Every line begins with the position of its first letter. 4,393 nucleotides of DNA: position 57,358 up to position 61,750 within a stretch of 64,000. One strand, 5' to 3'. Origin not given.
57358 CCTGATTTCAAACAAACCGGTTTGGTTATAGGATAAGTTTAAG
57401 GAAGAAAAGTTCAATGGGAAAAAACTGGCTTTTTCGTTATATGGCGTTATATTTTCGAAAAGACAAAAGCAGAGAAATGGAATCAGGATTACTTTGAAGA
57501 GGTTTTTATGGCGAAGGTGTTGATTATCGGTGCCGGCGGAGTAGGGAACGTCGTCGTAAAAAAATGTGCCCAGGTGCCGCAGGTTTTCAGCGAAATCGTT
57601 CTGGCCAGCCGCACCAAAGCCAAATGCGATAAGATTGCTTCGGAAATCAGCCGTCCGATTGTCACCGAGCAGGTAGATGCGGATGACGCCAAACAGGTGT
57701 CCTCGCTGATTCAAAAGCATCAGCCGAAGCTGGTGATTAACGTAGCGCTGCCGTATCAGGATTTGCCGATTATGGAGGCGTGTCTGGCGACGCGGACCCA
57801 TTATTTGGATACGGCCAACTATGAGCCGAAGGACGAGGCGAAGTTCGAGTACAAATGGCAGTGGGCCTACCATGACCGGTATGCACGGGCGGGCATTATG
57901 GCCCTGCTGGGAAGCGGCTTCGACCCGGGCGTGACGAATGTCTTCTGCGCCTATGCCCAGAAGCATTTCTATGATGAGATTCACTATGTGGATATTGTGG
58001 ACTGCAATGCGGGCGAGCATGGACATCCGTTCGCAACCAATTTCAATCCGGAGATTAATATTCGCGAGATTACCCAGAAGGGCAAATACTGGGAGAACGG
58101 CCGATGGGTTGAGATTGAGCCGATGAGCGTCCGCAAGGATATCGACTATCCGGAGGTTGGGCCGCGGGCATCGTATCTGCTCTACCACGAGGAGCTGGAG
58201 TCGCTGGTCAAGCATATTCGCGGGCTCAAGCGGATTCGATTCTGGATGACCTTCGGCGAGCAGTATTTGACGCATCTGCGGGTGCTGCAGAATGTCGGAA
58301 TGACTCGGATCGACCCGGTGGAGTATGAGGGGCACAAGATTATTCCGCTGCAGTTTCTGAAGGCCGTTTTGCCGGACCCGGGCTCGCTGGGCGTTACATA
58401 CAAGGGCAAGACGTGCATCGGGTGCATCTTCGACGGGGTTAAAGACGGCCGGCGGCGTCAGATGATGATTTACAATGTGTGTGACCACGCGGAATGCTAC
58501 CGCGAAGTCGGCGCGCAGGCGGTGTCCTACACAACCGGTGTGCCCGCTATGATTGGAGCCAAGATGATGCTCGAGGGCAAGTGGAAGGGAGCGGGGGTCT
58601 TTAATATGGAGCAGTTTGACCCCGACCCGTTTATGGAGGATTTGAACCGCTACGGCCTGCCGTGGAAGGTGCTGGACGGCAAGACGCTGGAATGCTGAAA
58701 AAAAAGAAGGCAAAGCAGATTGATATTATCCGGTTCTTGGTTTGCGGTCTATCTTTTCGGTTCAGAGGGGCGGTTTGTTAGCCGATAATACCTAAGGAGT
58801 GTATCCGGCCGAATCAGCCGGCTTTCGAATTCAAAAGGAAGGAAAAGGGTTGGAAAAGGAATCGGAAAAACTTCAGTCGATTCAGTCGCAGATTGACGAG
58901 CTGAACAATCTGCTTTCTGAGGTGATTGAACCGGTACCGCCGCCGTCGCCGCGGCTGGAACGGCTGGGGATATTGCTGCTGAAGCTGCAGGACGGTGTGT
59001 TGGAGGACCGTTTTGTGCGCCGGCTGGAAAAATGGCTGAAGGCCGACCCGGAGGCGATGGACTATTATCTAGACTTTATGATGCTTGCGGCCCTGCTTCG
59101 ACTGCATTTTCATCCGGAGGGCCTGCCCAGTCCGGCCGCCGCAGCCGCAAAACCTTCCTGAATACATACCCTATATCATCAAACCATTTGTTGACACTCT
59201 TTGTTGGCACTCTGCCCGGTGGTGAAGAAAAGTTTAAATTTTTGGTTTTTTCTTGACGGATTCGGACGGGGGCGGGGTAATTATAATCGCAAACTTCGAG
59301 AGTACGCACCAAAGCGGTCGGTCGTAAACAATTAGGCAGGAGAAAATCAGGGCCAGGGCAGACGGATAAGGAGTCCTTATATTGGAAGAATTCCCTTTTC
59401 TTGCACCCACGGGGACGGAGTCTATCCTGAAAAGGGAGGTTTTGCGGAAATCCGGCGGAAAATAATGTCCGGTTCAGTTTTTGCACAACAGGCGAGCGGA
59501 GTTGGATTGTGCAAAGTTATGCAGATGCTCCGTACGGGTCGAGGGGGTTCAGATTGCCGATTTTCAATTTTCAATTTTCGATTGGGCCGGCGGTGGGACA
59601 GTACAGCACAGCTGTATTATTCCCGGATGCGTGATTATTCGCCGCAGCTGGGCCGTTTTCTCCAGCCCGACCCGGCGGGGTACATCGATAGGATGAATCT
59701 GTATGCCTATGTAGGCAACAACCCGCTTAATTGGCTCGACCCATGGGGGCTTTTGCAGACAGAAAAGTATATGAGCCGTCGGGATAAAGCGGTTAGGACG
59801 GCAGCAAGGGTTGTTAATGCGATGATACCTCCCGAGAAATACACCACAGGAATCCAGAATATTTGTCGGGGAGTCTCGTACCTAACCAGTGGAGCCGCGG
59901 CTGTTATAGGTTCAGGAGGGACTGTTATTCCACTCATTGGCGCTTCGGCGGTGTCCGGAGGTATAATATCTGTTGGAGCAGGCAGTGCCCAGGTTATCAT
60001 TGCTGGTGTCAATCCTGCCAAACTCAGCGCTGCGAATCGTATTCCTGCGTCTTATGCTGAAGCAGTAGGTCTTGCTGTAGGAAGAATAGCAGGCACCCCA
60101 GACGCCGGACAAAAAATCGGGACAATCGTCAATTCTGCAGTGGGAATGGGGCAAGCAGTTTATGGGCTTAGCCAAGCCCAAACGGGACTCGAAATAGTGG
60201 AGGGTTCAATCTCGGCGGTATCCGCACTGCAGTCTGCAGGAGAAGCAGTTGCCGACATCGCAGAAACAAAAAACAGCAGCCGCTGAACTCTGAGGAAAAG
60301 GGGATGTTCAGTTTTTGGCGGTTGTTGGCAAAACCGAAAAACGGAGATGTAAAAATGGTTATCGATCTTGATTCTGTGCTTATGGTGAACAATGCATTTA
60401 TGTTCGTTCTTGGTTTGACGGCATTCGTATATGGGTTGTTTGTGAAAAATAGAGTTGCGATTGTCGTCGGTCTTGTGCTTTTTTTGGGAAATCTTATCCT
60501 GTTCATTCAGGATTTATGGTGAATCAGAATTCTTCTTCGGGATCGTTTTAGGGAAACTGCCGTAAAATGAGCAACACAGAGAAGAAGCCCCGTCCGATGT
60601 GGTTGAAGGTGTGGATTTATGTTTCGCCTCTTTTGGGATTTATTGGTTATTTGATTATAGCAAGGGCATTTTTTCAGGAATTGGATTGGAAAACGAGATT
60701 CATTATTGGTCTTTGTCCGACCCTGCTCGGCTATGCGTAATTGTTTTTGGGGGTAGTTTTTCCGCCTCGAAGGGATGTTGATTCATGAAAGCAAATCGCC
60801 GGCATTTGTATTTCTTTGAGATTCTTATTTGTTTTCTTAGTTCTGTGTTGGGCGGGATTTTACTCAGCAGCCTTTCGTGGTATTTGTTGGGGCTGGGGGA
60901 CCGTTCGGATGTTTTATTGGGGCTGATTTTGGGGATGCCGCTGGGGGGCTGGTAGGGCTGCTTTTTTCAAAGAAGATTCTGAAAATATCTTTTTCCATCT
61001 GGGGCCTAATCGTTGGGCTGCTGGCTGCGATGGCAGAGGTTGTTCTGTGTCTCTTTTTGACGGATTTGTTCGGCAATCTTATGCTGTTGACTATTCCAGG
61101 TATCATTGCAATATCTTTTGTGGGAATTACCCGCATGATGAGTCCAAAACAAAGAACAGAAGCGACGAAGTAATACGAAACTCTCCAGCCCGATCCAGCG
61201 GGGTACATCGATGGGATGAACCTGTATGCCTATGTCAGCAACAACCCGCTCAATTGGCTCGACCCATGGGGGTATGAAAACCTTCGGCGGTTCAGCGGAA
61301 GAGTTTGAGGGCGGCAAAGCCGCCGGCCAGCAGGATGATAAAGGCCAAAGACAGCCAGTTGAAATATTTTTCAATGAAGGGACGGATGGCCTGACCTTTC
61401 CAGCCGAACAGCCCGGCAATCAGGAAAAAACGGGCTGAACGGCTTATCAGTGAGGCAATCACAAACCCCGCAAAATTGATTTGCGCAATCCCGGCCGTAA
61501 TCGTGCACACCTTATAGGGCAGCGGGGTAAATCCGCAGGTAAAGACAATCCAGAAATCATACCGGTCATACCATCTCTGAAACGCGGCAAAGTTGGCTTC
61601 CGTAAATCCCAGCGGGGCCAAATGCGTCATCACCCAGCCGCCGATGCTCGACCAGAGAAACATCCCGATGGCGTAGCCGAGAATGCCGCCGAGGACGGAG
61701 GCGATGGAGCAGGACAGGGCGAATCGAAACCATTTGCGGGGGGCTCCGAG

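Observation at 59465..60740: Orphan Rhs C-terminal toxin cassette: a core-end motif fused to a glycine-zipper-rich CT, followed by small membrane proteins that could confer immunity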

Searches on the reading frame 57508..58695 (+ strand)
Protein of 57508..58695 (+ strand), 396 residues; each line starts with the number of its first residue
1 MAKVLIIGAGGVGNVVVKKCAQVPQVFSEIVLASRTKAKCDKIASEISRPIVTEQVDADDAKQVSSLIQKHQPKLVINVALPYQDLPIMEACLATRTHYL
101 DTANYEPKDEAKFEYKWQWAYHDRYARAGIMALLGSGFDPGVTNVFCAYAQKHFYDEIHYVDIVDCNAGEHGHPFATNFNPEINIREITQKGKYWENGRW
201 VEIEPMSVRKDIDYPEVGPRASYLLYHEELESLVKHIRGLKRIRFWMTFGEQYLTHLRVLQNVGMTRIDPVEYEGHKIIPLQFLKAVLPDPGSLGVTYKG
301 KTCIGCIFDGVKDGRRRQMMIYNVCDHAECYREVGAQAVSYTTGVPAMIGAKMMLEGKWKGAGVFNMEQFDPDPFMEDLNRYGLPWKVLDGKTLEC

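Call 63: list_cluster_members(proteins=[P0001, window:57508-58695:+, window:60304-60519:+, window:60567-60737:+])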
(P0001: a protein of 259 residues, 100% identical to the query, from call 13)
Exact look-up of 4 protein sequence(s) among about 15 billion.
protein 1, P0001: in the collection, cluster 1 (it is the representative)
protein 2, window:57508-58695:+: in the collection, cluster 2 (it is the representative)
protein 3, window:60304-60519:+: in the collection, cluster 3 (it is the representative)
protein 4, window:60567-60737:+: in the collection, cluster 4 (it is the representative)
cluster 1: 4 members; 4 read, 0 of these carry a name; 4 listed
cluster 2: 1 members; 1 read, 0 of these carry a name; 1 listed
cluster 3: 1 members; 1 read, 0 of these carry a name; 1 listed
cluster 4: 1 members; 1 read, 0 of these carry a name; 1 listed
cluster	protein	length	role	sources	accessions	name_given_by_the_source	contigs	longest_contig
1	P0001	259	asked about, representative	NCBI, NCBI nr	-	-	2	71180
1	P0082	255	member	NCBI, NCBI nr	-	-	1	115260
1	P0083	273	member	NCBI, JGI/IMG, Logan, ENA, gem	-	-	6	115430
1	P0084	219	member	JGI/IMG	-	-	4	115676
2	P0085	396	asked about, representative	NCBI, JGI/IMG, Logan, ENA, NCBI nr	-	-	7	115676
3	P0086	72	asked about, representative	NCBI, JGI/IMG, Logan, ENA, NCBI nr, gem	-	-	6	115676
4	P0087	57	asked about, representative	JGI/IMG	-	-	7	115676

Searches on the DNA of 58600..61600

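Call 30: search_rna_families(source=window, start=58600, end=61600, threshold=evalue, max_evalue=1, show_alignments=2)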
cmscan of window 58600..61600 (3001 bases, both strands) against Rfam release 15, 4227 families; matches with E-value up to 1: 0.
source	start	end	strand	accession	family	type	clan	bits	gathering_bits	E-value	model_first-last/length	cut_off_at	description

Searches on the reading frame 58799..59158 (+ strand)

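Call 5: search_protein_families(library=pfam, proteins=[window:58799-59158:+], max_evalue=1)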
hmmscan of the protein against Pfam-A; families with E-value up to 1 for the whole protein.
window:58799-59158:+ (120 aa): 1 family
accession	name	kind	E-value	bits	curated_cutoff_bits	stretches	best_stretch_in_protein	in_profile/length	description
PF19176.5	DUF5858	-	0.065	13.5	27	1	23-48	25-50/61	Family of unknown function (DUF5858)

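Call 6: search_protein_families(library=ncbifam, proteins=[window:58799-59158:+], max_evalue=1)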
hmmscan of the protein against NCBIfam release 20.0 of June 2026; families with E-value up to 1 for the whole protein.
window:58799-59158:+ (120 aa): 0 families

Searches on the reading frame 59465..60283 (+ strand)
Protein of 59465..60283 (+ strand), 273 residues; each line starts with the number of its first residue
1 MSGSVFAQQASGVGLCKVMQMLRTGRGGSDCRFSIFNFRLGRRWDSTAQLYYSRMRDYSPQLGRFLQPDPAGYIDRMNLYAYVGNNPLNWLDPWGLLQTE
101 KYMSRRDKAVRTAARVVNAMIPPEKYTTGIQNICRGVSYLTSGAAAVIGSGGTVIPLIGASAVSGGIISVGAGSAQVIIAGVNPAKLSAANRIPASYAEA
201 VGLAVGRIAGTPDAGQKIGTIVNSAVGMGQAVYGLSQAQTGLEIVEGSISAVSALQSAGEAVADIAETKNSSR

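Call 5: search_protein_families(library=pfam, proteins=[window:59465-60283:+], max_evalue=1)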
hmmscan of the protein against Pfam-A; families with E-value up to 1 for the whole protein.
window:59465-60283:+ (273 aa): 0 families

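Call 6: search_protein_families(library=ncbifam, proteins=[window:59465-60283:+], max_evalue=1)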
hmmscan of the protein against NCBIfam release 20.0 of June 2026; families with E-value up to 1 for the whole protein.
window:59465-60283:+ (273 aa): 2 families
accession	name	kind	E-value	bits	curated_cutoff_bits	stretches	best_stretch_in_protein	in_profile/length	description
TIGR03696.1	Rhs_assc_core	domain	1.9e-19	69.9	32.5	1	41-96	21-76/76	RHS repeat-associated core domain-containing protein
NF041261.1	RHS_core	equivalog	1.7e-06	26.2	2000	1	41-96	1207-1261/1261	RHS element core protein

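Call 13: find_homologous_proteins(query=window:59465-60283:+, max_evalue=0.01)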
Query window:59465-60283:+ (273 aa): 77 proteins with E <= 0.01 among 5869 candidates.
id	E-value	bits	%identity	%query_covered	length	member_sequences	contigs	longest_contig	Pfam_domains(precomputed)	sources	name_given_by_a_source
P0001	4.3e-163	559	100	95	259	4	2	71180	-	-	-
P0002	8.0e-34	135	90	25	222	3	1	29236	-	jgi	-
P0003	1.8e-31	128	42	66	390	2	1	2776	PF25023.2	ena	-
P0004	2.2e-28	117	63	34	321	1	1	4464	PF25107.2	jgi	jgi:RHS repeat-associated protein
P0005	2.3e-25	108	56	35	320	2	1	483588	-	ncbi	-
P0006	3.2e-25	107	78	22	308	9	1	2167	-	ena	-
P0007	4.0e-25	107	82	22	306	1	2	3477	-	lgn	-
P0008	5.4e-25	106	75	22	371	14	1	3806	PF05593.20,PF25023.2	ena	-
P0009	7.2e-25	106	82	21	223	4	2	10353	-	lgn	-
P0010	2.3e-23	101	71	24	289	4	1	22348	-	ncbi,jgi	jgi:RHS repeat-associated protein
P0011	2.5e-23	101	65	27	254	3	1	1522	-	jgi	jgi:RHS repeat-associated protein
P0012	2.6e-23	101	75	22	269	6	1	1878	-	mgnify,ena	mgnify:CR=1 FL=1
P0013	4.6e-23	100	74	22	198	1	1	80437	-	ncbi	-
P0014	5.2e-23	100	78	22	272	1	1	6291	-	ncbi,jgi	jgi:RHS repeat-associated protein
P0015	6.1e-23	100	82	20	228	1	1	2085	PF25023.2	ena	-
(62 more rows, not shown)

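Call 17: find_encoding_contigs(protein=P0002, flank=6000, max_places=3)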
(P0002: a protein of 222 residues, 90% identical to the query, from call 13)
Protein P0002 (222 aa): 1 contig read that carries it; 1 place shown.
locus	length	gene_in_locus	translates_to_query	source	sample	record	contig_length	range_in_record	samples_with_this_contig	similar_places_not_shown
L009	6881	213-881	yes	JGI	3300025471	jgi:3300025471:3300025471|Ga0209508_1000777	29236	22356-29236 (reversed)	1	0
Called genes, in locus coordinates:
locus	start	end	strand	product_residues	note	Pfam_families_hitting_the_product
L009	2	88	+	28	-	?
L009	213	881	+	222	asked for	-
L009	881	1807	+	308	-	-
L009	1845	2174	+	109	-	-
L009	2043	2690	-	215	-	PF09335:VTT_dom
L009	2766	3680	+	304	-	PF00288:GHMP_kinases_N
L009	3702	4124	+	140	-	PF04026:SpoVG, PF12773:DZR (faint), PF13240:Zn_Ribbon_1 (weak)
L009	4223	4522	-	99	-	-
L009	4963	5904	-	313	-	PF17874:TPR_MalT, PF13424:TPR_12, PF24885:TPR_NPHP3, PF13374:TPR_10, PF13424:TPR_12, PF24885:TPR_NPHP3, PF13424:TPR_12, PF17874:TPR_MalT (weak), +7 more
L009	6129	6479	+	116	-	PF07883:Cupin_2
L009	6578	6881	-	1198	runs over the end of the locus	PF05860:TPS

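Call 18: find_encoding_contigs(protein=P0003, flank=3000, max_places=3)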
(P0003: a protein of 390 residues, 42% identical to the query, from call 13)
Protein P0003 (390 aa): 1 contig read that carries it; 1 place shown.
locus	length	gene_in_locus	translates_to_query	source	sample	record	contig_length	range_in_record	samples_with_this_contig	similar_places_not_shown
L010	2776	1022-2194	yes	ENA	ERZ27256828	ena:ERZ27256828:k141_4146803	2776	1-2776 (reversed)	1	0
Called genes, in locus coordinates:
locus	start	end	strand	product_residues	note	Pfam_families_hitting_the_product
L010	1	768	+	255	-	?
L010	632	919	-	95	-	-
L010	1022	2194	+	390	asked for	PF25023:TEN_YD-shell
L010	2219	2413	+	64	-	-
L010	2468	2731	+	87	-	-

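Call 64: search_solved_structures(query=window:59465-60283:+, max_evalue=1, show_alignments=1)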
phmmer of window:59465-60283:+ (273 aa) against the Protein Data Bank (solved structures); distinct sequences matched with E-value up to 1: 26.
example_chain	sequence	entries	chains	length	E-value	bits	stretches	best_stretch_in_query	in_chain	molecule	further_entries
6h6e_F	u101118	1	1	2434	6.2e-11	45.5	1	35-110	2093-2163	TcdB2,TccC3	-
6suf_F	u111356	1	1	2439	6.2e-11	45.5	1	35-110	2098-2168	TcdB2,TccC3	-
6suq_A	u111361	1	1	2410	5.3e-10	42.4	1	35-98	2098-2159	TcdB2,TccC3,Genome polyprotein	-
6h6f_F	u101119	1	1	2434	8.2e-10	41.8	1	35-110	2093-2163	TcdB2,TccC3,TccC3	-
6sue_F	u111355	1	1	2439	8.2e-10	41.8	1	35-110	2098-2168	TcdB2,TccC3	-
7q97_A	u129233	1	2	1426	9e-10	41.7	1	41-109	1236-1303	Rhs family protein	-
6sup_A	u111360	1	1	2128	4.9e-09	39.3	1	35-97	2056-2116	TcdB2,TccC3,Cell division control protein 42 homolog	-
9c4k_Q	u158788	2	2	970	6.3e-09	38.9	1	41-98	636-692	Toxin subunit YenC2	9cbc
8qja_A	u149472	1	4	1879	1.3e-08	37.9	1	41-96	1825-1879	Putative type VI secretion system YD repeat-containing Rhs element Vgr protein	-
6h6g_A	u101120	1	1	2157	1.7e-08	37.5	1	35-96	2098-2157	TcdB2,TccC3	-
4o9x_A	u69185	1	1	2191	1.8e-08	37.4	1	35-96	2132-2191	TcdB2, TccC3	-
4igl_B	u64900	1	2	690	2e-08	37.3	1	41-96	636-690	YenC2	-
5kis_B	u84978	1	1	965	3e-08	36.7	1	40-96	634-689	RHS2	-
8qjc_A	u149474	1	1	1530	5.7e-08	35.8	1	38-97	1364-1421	T6SS-associated Rhs core and toxin domain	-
8qjd_A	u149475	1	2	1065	1.5e-07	34.4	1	38-96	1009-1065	Salmonella bongori Rhs core domain (residues 360-1420)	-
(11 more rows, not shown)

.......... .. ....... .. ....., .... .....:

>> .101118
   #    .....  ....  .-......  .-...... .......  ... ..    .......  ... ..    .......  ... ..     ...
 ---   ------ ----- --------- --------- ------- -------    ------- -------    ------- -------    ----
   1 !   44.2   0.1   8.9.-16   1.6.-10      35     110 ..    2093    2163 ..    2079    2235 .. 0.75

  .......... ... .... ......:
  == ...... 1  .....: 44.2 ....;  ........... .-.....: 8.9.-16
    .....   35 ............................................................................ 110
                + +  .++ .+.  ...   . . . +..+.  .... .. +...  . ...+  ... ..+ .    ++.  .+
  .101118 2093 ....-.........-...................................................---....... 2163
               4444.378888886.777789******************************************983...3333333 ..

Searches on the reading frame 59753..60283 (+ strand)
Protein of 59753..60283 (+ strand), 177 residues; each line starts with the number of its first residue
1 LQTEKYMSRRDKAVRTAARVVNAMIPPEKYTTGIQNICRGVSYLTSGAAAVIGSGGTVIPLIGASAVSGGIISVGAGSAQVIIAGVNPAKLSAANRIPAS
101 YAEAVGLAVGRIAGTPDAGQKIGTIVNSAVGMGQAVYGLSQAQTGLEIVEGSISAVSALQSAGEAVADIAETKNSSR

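Call 21: search_protein_representatives(protein=window:59753-60283:+)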
Query: 177 residues. Proteins with E-value up to 0.001 (for the whole library): 5; up to 1e-10: 2; up to 1e-30: 1. The best 5 are listed.
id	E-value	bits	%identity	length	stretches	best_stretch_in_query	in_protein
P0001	5.4e-98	341.5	99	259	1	1-177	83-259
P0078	3.4e-24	101.9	38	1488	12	18-51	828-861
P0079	1.4e-06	44.7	31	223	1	19-172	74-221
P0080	2.5e-05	40.7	35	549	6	94-173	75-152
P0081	1.1e-04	38.6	30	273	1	20-145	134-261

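Call 25: find_encoding_contigs(protein=P0079, flank=5000, max_places=4)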
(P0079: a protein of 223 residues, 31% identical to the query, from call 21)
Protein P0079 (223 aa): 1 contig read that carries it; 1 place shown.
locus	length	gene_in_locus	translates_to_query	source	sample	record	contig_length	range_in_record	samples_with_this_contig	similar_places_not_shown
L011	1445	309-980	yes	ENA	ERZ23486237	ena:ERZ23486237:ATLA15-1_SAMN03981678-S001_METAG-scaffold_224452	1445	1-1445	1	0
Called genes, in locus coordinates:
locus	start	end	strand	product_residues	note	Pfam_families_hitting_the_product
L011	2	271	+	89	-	?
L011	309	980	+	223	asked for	-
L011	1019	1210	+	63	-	-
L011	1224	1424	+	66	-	-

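Call 26: find_encoding_contigs(protein=P0081, flank=5000, max_places=4)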
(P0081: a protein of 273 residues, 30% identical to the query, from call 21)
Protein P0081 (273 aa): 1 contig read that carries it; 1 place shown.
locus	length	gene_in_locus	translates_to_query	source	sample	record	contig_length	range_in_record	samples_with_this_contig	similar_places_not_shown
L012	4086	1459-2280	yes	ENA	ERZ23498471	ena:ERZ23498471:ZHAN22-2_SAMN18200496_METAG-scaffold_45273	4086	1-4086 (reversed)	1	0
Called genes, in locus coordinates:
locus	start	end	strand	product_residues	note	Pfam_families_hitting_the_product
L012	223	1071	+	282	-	-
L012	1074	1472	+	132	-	-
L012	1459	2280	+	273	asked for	-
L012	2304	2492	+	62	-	-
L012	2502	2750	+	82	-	-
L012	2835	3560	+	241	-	-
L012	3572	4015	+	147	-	-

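Call 36: search_solved_structures(query=A1, max_evalue=10, show_alignments=2)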
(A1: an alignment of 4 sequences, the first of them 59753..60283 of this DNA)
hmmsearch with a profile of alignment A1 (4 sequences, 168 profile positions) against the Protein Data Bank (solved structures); distinct sequences matched with E-value up to 10: 2.
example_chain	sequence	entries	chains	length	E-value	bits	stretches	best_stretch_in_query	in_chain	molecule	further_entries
5k7v_A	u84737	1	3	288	2.1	11.4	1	98-161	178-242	Designed protein HR00C3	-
9l9p_A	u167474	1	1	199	6.4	9.8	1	36-96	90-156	Putative tail assembly protein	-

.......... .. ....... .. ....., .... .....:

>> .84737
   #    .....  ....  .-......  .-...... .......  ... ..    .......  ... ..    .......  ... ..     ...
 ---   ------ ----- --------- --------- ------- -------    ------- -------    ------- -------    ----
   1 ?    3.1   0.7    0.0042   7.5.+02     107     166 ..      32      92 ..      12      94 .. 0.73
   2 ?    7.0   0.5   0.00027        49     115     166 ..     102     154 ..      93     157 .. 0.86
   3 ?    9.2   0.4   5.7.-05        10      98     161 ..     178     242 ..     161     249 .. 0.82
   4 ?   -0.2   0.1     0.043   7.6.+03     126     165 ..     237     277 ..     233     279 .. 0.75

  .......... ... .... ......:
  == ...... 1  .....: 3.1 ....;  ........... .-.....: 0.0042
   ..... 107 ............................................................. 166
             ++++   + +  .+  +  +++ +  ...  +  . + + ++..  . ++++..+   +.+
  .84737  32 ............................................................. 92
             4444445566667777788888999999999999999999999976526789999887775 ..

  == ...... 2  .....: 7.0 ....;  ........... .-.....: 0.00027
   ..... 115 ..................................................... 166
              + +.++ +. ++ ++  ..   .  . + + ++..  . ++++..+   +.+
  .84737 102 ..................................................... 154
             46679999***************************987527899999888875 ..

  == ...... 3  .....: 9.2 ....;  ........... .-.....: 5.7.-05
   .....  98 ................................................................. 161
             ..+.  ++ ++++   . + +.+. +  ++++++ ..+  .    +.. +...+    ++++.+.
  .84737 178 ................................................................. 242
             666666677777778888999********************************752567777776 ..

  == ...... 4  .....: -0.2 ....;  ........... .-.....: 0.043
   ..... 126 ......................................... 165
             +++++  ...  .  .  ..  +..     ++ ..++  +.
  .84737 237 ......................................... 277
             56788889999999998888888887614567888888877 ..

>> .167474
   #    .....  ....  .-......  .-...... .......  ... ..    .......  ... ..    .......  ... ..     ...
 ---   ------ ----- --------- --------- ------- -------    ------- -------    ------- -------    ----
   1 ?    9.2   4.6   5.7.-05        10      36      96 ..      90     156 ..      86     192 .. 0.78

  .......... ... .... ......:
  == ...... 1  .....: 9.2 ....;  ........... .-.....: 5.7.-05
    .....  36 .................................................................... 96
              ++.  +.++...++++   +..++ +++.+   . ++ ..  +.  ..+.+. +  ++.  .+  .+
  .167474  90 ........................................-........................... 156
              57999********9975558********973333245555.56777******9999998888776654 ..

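Call 42: predict_structure(alignment_id=A1)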
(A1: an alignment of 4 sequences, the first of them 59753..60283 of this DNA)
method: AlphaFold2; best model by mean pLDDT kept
length: 177 residues; sequences in the alignment: 4
mean_pLDDT: 46.9   pTM: 0.43
mean pLDDT of the five models: 46.9, 46.8, 42.4, 42.1, 39.5
residues with pLDDT >= 90: 0; 70-90: 8; 50-70: 61; < 50: 108
segments of 3 or more residues with pLDDT < 50: 1-102
pLDDT, mean of each block of 10 residues (from residue 1): 40 44 38 33 28 34 32 34 37 46 51 58 60 55 67 68 67 54
secondary structure, 60 per line:
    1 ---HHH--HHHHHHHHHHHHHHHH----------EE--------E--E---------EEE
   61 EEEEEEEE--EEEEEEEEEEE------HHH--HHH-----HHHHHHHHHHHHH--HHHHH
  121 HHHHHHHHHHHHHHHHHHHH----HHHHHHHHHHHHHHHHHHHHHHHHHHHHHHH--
elements in order: H9-24 E58-68 E71-81 H101-113 H116-140 H145-175

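Call 50: find_related_loci(query=window:59753-60283:+, collection=genome_contigs, flank=6000)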
Query window:59753-60283:+ (177 aa) in genome_contigs; peptide patterns used: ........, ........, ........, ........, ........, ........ (x = any residue, [..] = any of these).
200 stretches matched a pattern, but none encodes a relative of the query by tblastn (E <= 1e-3).

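Call 52: find_related_loci(query=window:59753-60283:+, collection=metagenome_contigs, flank=8000)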
Query window:59753-60283:+ (177 aa) in metagenome_contigs; peptide patterns used: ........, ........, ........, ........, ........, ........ (x = any residue, [..] = any of these).
289 stretches matched a pattern, but none encodes a relative of the query by tblastn (E <= 1e-3).

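Call 53: find_homologous_proteins(query=A1, max_evalue=0.01)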
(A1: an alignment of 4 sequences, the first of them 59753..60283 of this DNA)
Query A1 (4 sequences) (177 aa, profile of the alignment): 3 proteins with E <= 0.01 among 8000 candidates.
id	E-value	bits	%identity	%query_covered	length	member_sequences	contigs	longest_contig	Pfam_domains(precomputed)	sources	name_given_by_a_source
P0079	4.6e-65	237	28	86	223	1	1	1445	-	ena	-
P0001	4.9e-64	233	99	100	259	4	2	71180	-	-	-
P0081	3.8e-47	178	44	31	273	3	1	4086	-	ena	-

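Call 76: search_protein_families(library=phrogs, proteins=[window:59753-60283:+], max_evalue=0.1)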
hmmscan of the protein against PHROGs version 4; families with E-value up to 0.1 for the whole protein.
window:59753-60283:+ (177 aa): 0 families

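Call 77: search_protein_families(library=pfam, alignment_id=A1, max_evalue=1)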
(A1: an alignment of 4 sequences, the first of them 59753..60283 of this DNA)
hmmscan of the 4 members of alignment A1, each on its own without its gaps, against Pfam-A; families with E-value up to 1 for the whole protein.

A. member 1, window:59753-60283:+ (177 aa): 0 families

B. families by the number of members that match (of 4 scanned): 1 family
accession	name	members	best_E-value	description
PF14143.11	YrhC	1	0.098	YrhC-like protein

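Call 84: search_dna_similar(query=window:59753-60283:+, collection=plasmids, mode=protein, max_evalue=0.1, max_rows=10)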
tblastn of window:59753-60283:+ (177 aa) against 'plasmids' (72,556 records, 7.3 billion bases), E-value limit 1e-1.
No match.

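Call 94: predict_structure(alignment_id=A6)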
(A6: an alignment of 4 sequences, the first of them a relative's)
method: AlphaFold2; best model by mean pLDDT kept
length: 153 residues; sequences in the alignment: 4
mean_pLDDT: 47.4   pTM: 0.34
mean pLDDT of the five models: 47.4, 45.2, 41.5, 40.2, 34.8
residues with pLDDT >= 90: 0; 70-90: 0; 50-70: 59; < 50: 94
segments of 3 or more residues with pLDDT < 50: 1-14, 16-18, 41-50, 71-73, 76-125, 151-153
pLDDT, mean of each block of 10 residues (from residue 1): 38 48 55 55 48 55 52 49 37 42 44 42 48 53 50 41
secondary structure, 60 per line:
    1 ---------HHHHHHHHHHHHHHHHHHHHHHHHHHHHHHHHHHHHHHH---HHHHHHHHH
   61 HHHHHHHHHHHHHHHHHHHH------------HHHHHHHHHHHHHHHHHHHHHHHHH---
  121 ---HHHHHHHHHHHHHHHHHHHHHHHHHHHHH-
elements in order: H10-48 H52-80 H93-117 H124-152
